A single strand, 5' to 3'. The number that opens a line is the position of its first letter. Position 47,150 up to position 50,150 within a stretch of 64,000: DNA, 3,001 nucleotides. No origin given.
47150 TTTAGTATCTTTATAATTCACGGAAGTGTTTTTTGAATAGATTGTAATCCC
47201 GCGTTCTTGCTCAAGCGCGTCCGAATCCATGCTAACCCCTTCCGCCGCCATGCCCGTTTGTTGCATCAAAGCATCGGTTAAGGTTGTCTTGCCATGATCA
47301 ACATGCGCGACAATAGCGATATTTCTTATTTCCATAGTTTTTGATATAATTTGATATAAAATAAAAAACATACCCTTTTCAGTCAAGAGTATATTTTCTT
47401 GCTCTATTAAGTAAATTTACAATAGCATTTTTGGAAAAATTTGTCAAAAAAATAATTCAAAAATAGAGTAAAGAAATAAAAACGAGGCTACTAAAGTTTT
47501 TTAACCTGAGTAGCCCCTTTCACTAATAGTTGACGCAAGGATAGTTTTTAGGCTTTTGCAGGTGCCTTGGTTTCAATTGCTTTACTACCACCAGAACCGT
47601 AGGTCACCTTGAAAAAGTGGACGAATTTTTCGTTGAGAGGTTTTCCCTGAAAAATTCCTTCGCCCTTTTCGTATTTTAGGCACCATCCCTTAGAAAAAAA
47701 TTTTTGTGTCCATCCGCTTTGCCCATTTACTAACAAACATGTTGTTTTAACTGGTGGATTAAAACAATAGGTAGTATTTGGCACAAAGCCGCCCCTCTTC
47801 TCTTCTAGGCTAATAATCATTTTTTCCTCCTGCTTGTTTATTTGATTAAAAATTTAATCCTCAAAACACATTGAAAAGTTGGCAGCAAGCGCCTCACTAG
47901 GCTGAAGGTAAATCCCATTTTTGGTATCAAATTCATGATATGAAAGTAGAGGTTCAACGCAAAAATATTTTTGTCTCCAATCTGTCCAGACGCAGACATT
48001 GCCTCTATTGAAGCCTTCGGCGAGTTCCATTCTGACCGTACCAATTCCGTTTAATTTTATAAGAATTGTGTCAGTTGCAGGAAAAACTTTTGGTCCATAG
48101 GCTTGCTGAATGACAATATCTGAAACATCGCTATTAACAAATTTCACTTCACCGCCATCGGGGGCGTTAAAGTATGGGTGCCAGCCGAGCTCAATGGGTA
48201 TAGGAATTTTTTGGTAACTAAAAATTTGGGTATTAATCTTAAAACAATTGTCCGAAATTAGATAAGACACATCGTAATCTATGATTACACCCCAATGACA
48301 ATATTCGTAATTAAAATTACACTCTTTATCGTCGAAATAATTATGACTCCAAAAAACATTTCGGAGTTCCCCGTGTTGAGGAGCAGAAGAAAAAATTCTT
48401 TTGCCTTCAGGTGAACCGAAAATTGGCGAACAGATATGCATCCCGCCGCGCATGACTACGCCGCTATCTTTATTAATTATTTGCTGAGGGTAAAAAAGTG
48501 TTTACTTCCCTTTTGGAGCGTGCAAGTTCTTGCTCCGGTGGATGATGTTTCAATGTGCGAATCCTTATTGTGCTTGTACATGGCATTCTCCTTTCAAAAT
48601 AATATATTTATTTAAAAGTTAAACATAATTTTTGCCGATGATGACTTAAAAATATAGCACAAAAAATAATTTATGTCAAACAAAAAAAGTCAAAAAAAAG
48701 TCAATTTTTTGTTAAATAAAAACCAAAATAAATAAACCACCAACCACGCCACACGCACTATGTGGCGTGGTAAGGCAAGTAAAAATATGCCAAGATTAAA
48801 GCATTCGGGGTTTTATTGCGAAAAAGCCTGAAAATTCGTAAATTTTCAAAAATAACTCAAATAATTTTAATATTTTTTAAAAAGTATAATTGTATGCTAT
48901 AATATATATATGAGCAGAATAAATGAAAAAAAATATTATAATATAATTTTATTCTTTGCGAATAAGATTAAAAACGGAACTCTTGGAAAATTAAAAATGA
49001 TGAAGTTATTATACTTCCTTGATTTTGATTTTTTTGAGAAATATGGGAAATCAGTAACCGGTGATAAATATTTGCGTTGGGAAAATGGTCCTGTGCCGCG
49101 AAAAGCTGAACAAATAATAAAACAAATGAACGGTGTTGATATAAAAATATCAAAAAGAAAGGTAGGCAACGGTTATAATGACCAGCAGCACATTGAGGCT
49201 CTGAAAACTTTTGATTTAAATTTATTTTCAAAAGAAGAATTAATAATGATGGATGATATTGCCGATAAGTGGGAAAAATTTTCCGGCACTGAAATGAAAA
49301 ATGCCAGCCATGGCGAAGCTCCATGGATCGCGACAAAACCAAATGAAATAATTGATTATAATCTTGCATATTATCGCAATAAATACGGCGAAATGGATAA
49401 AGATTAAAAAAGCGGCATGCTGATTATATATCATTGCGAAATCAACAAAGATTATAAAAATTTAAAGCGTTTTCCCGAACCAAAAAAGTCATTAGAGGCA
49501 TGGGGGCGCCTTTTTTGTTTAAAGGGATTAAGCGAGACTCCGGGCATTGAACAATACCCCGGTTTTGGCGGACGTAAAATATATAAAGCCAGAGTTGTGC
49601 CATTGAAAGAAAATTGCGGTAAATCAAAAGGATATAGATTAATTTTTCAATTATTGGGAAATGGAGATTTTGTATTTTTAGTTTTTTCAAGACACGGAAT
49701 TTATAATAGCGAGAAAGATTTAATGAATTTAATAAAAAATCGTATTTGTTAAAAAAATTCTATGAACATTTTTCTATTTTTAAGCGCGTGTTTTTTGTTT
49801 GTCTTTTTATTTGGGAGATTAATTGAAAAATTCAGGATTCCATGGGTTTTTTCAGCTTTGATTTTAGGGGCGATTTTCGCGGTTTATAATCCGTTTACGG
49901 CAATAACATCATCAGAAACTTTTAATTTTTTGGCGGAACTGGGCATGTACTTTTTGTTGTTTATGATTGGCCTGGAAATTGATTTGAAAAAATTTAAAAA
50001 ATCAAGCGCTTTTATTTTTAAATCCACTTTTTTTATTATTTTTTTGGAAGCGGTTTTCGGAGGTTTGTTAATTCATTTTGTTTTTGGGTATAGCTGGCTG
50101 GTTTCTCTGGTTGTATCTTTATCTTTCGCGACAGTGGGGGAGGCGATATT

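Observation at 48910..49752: Panacea-domain antitoxin paired with a RelE/ParE-fold toxin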

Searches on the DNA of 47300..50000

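Call 42: search_rna_families(source=window, start=47300, end=50000, threshold=evalue, max_evalue=1)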
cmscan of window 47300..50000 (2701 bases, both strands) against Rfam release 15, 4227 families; matches with E-value up to 1: 0.
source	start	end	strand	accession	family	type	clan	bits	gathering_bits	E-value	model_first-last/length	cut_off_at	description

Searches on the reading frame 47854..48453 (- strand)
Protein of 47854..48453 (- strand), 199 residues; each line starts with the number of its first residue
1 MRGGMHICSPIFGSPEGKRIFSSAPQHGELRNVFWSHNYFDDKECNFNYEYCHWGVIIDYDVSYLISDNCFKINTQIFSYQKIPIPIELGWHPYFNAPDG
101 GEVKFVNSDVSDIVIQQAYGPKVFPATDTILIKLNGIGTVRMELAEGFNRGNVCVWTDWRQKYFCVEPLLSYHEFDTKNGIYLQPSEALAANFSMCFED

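Call 3: search_protein_families(library=pfam, proteins=[window:47854-48453:-], max_evalue=1)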
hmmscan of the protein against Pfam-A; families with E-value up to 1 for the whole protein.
window:47854-48453:- (199 aa): 1 family
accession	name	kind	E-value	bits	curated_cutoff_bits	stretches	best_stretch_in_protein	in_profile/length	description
PF01263.26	Aldose_epim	-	6e-09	36.1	27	1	4-107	71-176/299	Aldose 1-epimerase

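Call 4: search_protein_families(library=ncbifam, proteins=[window:47854-48453:-], max_evalue=1)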
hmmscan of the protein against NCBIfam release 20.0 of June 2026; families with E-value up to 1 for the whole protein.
window:47854-48453:- (199 aa): 0 families

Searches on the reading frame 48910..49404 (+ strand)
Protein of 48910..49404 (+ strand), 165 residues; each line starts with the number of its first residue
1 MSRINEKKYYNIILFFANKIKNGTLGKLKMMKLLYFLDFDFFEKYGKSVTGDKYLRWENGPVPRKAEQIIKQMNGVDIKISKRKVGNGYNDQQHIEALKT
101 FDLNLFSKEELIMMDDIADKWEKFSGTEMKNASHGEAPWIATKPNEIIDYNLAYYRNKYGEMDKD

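Call 3: search_protein_families(library=pfam, proteins=[window:48910-49404:+], max_evalue=1)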
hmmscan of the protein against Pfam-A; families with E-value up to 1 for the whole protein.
window:48910-49404:+ (165 aa): 1 family
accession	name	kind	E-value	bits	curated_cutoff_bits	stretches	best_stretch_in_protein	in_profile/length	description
PF13274.11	SocA_Panacea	-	6e-20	72.7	25.7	1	31-139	2-112/113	Antitoxin SocA-like, Panacea domain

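Call 4: search_protein_families(library=ncbifam, proteins=[window:48910-49404:+], max_evalue=1)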
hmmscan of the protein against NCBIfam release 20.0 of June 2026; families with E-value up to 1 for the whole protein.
window:48910-49404:+ (165 aa): 2 families
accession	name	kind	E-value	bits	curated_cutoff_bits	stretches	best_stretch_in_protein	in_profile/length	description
NF047745.1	SocA_antitoxin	equivalog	0.00031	20.5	190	1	11-93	8-89/176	type VI toxin-antitoxin system SocA family antitoxin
TIGR02319.1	CPEP_Pphonmut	equivalog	0.16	11.2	420.05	1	133-156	210-233/294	carboxyvinyl-carboxyphosphonate phosphorylmutase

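Call 6: search_protein_families(library=padloc, proteins=[window:48910-49404:+], max_evalue=1)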
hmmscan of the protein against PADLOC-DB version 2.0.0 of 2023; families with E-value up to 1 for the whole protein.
window:48910-49404:+ (165 aa): 0 families

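Call 7: search_protein_families(library=phrogs, proteins=[window:48910-49404:+], max_evalue=1)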
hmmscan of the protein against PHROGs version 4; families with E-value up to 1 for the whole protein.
window:48910-49404:+ (165 aa): 3 families
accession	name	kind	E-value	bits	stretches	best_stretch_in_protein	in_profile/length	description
phrog_1281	-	unknown function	3.9e-21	76.6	1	7-145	8-132/195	-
phrog_10390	-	unknown function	1.1e-12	49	1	7-149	149-283/299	-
phrog_16849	-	unknown function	0.33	11.9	0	131-145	33-47/49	-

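Call 51: search_solved_structures(query=window:48910-49404:+, max_evalue=1, show_alignments=1)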
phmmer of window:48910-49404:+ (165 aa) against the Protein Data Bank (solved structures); distinct sequences matched with E-value up to 1: 0.

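Call 61: find_homologous_proteins(query=window:48910-49404:+, max_evalue=0.001)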
Query window:48910-49404:+ (165 aa): 530 proteins with E <= 0.001 among 552 candidates; the best 120 are listed.
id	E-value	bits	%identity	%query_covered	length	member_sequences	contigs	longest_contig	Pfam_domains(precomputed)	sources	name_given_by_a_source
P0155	4.1e-100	351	95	100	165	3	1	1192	PF13274.12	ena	-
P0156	6.6e-96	337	92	100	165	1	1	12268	PF13274.12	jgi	jgi:uncharacterized phage-associated protein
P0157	3.8e-95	335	90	100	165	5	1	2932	PF13274.12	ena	-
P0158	6.9e-95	334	90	100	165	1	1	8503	PF13274.12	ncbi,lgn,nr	ncbi:MAG: Panacea domain-containing protein [Patescibacteria group bacterium]|nr:Panacea domain-cont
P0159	9.3e-95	333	90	100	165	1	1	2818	PF13274.12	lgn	-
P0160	1.5e-93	329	88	100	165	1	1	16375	PF13274.12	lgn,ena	-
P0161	2.6e-93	329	88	100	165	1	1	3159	PF13274.12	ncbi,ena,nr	ncbi:SocA family protein [bacterium]|nr:SocA family protein [bacterium]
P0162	6.2e-92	324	86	100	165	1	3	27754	PF13274.12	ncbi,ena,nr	ncbi:SocA family protein [Candidatus Parcubacteria bacterium]|nr:SocA family protein [Candidatus Par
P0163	2.4e-91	322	88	100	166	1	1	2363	PF13274.12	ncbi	ncbi:MAG: Panacea domain-containing protein [bacterium]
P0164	5.0e-91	321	85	100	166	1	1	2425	PF13274.12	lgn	-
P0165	5.9e-91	321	87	100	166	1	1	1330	PF13274.12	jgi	jgi:uncharacterized phage-associated protein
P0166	8.5e-91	320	87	100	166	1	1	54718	PF13274.12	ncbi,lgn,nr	ncbi:MAG: Panacea domain-containing protein [Patescibacteria group bacterium]|nr:Panacea domain-cont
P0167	4.0e-89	315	85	100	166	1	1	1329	PF13274.12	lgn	-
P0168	5.5e-89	314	85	100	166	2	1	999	PF13274.12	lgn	-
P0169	6.7e-89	314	82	100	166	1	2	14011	PF13274.12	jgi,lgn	jgi:uncharacterized phage-associated protein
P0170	1.9e-88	313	85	100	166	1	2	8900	PF13274.12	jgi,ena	jgi:uncharacterized phage-associated protein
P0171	5.1e-88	311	84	100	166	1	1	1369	PF13274.12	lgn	-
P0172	8.9e-88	311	84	100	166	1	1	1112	PF13274.12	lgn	-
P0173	1.4e-87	310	82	100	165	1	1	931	PF13274.12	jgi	jgi:uncharacterized phage-associated protein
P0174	1.8e-87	310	83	99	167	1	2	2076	PF13274.12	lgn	-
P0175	2.6e-87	309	82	100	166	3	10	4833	PF13274.12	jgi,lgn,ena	-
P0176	3.1e-87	309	84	100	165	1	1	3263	PF13274.12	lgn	-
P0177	3.7e-87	309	83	100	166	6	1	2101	PF13274.12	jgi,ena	-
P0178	6.5e-87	308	83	98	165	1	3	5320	PF13274.12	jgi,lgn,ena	jgi:uncharacterized phage-associated protein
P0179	9.8e-87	307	80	98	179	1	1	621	PF13274.12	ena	-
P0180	1.3e-86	307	81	100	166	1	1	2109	PF13274.12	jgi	-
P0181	2.0e-86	306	81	98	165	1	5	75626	PF13274.12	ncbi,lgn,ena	ncbi:MAG: Panacea domain-containing protein [Patescibacteria group bacterium]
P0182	2.5e-86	306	81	98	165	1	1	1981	PF13274.12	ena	-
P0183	4.0e-86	305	81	98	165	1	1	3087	PF13274.12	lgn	-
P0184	4.9e-86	305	79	99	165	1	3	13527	PF13274.12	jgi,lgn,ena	-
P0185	5.0e-86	305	79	100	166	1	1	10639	PF13274.12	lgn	-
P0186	8.3e-86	304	81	100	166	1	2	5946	PF13274.12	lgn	-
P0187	8.3e-86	304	81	100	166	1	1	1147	PF13274.12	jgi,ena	-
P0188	9.1e-86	304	82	100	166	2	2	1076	PF13274.12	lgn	-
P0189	9.3e-86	304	79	99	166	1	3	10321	PF13274.12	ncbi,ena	-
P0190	9.5e-86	304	78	100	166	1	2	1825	PF13274.12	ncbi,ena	-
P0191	1.0e-85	304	81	98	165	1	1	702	PF13274.12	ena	-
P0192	1.0e-85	304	79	99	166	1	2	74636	PF13274.12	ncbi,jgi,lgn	-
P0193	1.2e-85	304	81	98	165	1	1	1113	PF13274.12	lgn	-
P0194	1.5e-85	303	80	98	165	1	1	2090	PF13274.12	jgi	-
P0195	1.8e-85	303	79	99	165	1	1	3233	PF13274.12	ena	-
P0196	3.8e-85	302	80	98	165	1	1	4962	PF13274.12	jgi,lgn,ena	-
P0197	4.0e-85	302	78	98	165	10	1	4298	PF13274.12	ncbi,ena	-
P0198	4.2e-85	302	81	100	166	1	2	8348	PF13274.12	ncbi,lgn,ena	ncbi:MAG: type II toxin-antitoxin system antitoxin SocA domain-containing protein [Patescibacteria g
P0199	4.4e-85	302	79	100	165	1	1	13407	PF13274.12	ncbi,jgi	jgi:uncharacterized phage-associated protein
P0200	4.6e-85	302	80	100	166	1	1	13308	PF13274.12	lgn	-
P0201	4.8e-85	302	80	98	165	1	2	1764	PF13274.12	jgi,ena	-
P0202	8.1e-85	301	80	100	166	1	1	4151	PF13274.12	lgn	-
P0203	9.1e-85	301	81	98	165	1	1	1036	PF13274.12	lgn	-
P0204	9.2e-85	301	80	99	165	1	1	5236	PF13274.12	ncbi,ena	ncbi:MAG: Panacea domain-containing protein [Candidatus Staskawiczbacteria bacterium]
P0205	9.3e-85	301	78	99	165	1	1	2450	PF13274.12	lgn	-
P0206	9.7e-85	301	80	99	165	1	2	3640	PF13274.12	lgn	-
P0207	9.7e-85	301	79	100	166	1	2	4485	PF13274.12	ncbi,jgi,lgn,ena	ncbi:MAG: type II toxin-antitoxin system antitoxin SocA domain-containing protein [Thermodesulfovibr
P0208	1.2e-84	300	79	100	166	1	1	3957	PF13274.12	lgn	-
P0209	1.4e-84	300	80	98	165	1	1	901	PF13274.12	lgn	-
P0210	1.4e-84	300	78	100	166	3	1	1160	PF13274.12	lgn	-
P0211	1.6e-84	300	81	100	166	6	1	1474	PF13274.12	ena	-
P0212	1.6e-84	300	80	100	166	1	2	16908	PF13274.12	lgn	-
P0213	1.9e-84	300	80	100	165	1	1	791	PF13274.12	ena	-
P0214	2.3e-84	299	79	98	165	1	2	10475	PF13274.12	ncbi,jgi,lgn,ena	-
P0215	2.4e-84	299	78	99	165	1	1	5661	PF13274.12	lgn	-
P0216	2.7e-84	299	79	100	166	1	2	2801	PF13274.12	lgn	-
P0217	2.8e-84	299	79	100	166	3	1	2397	PF13274.12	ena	-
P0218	3.3e-84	299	79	98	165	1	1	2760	PF13274.12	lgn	-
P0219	3.4e-84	299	80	98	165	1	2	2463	PF13274.12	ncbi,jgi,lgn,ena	-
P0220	3.8e-84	299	80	99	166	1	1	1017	PF13274.12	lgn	-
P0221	4.0e-84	299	78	98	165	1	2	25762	PF13274.12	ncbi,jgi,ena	ncbi:MAG: Panacea domain-containing protein [Candidatus Paceibacterota bacterium]|jgi:uncharacterize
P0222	4.3e-84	299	80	98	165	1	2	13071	PF13274.12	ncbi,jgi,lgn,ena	-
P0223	4.5e-84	299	80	98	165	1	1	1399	PF13274.12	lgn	-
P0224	6.9e-84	298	80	99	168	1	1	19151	PF13274.12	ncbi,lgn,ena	-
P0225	7.0e-84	298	78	100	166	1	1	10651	PF13274.12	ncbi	-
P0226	7.0e-84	298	79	98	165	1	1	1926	PF13274.12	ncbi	-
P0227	7.7e-84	298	77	99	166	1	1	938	PF13274.12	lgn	-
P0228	8.5e-84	298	77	99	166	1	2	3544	PF13274.12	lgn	-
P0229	1.0e-83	297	76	100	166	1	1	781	PF13274.12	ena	-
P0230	1.1e-83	297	78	99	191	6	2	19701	PF13274.12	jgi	-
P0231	1.1e-83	297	79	99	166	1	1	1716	PF13274.12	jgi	jgi:uncharacterized phage-associated protein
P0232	1.2e-83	297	77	98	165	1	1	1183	PF13274.12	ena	-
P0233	1.2e-83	297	78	97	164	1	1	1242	PF13274.12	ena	-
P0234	1.3e-83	297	78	99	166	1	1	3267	PF13274.12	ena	-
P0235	1.6e-83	297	80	99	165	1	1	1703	PF13274.12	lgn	-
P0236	1.8e-83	297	77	99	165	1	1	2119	PF13274.12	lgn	-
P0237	2.2e-83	296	79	99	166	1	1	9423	PF13274.12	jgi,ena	-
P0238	2.2e-83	296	77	99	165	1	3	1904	PF13274.12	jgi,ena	-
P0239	2.3e-83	296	78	100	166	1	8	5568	PF13274.12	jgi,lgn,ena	jgi:uncharacterized phage-associated protein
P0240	2.6e-83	296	77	99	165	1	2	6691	PF13274.12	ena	-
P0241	3.0e-83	296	79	99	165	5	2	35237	PF13274.12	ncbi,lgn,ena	-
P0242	3.0e-83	296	78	98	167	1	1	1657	PF13274.12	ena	-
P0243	3.1e-83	296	76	99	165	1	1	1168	PF13274.12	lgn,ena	-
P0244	3.2e-83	296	79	99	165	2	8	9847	PF13274.12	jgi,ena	-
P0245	3.2e-83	296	76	99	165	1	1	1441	PF13274.12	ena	-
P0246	3.6e-83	296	78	99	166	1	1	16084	PF13274.12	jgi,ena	-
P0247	4.0e-83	295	82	97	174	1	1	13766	PF13274.12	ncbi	-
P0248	4.2e-83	295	79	100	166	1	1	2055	PF13274.12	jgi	-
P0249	4.3e-83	295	78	98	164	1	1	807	PF13274.12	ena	-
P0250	4.7e-83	295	78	100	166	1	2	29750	PF13274.12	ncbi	ncbi:Panacea domain-containing protein [Patescibacteria group bacterium]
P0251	4.8e-83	295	78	98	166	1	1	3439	PF13274.12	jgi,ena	-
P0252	5.0e-83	295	79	100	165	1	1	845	PF13274.12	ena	-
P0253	5.4e-83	295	78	98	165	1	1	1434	PF13274.12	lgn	-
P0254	5.8e-83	295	78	98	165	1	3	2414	PF13274.12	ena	-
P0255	6.2e-83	295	79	100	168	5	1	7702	PF13274.12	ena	-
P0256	6.6e-83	295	80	98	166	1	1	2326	PF13274.12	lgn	-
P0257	7.1e-83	295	77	99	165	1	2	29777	PF13274.12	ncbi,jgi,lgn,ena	-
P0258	7.2e-83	295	79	98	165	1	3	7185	PF13274.12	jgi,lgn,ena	-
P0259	7.3e-83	295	77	99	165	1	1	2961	PF13274.12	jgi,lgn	-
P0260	7.6e-83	295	79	99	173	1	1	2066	PF13274.12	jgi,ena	-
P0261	8.5e-83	294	77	99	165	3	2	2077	PF13274.12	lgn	-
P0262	9.3e-83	294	80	98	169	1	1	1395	PF13274.12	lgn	-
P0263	9.7e-83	294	76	99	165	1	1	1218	PF13274.12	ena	-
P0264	1.1e-82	294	76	100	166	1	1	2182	PF13274.12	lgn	-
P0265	1.4e-82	294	76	99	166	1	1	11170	PF13274.12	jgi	jgi:uncharacterized phage-associated protein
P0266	1.5e-82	294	78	98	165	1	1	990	PF13274.12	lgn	-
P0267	1.5e-82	294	77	99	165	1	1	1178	PF13274.12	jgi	-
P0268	1.6e-82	293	78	100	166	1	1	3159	PF13274.12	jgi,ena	-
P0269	2.2e-82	293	77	99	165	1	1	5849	PF13274.12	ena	-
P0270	2.2e-82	293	76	100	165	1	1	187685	PF13274.12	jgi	jgi:uncharacterized phage-associated protein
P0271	2.2e-82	293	76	100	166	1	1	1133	PF13274.12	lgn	-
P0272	2.3e-82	293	75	99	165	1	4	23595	PF13274.12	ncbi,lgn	-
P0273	2.3e-82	293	78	99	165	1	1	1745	PF13274.12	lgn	-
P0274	2.3e-82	293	78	98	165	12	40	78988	PF13274.12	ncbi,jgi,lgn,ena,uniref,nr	ncbi:hypothetical protein A3H65_00485 [Candidatus Giovannonibacteria bacterium RIFCSPLOWO2_02_FULL_4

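Call 71: predict_structure(alignment_id=A3)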
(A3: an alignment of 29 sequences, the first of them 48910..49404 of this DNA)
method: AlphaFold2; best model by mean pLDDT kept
length: 165 residues; sequences in the alignment: 29
mean_pLDDT: 79.3   pTM: 0.77
mean pLDDT of the five models: 79.3, 76.3, 75.9, 69.4, 61.0
residues with pLDDT >= 90: 60; 70-90: 62; 50-70: 24; < 50: 19
segments of 3 or more residues with pLDDT < 50: 133-136, 157-165
pLDDT, mean of each block of 10 residues (from residue 1): 81 95 86 88 87 81 89 95 72 88 95 92 61 53 77 49 39
secondary structure, 60 per line:
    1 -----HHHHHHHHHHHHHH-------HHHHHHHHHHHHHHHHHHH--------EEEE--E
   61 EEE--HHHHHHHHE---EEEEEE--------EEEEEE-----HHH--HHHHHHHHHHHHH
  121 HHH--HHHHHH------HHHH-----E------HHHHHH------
elements in order: H6-19 H27-45 E54-57 E60-63 H66-73 E78-83 E92-97 H108-123 H126-131 H138-141 H154-159

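Call 74: fold_search(model_id=the predicted structure, library=pdb)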
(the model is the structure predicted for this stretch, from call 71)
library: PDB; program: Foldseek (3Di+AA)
matches with E <= 10: 304; with E <= 0.001: 0
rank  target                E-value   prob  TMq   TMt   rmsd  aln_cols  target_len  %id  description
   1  7yk3_B                3.2e-02  0.99  0.46  0.41   6.6       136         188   12  Crystal structure of DarTG toxin-antitoxin complex from Mycobacterium tuberculosis (released 2023-05-31)
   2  7yk3_D                4.1e-02  0.99  0.48  0.43   5.7       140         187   15  Crystal structure of DarTG toxin-antitoxin complex from Mycobacterium tuberculosis (released 2023-05-31)
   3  2e1n_A                1.6e-01  0.60  0.29  0.40   8.5       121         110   12  Crystal structure of the Cyanobacterium circadian clock modifier Pex (released 2006-11-28)
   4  2qby_B                2.4e-01  0.63  0.31  0.16   7.9       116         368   15  Crystal structure of a heterodimer of Cdc6/Orc1 initiators bound to origin DNA (from S. solfataricus) (released 2007-09-11)
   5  1j0r_B                3.0e-01  0.28  0.27  0.35   8.6       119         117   16  Crystal structure of the replication termination protein mutant C110S (released 2003-11-20)
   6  2zxx_F                3.4e-01  0.30  0.28  0.25  10.2       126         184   10  Crystal structure of Cdt1/geminin complex (released 2009-02-17)
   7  8dh5_B                4.3e-01  0.07  0.17  0.04  17.3       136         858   14  T7 RNA polymerase elongation complex with unnatural base dPa-ATP mismatch (released 2023-02-01)
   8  2dql_A                5.9e-01  0.30  0.28  0.37   8.7       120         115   10  Crystal structure of the circadian clock associated protein Pex from anabaena (released 2007-05-29)
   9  3j9t_M                5.9e-01  0.09  0.24  0.20  15.6       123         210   10  Yeast V-ATPase state 1 (released 2015-05-13)
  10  2e1n_B                7.5e-01  0.28  0.29  0.39   7.3       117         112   10  Crystal structure of the Cyanobacterium circadian clock modifier Pex (released 2006-11-28)
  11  5ngm_AL               7.5e-01  0.07  0.17  0.21  13.6       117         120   14  2.9S structure of the 70S ribosome composing the S. aureus 100S complex (released 2017-10-04)
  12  1bm9_A                8.5e-01  0.23  0.31  0.39   8.6       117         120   16  REPLICATION TERMINATOR PROTEIN FROM BACILLUS SUBTILIS (released 1999-01-06)
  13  9qeg_L                9.0e-01  0.06  0.17  0.21  13.3       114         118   13  Cryo-EM structure of the 70S ribosome of a MLSb sensitive S. aureus strain "KES34" in complex with solithromycin (released 2025-06-04)
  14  5x11_F                9.5e-01  0.11  0.26  0.25  15.3       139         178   12  Crystal structure of Bacillus subtilis PadR in complex with operator DNA (released 2017-11-22)
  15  4ucc_B                9.5e-01  0.04  0.12  0.10  13.6       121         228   13  N-terminal globular domain of the RSV Nucleoprotein in complex with the Nucleoprotein Phosphoprotein interaction inhib (released 2015-08-19)
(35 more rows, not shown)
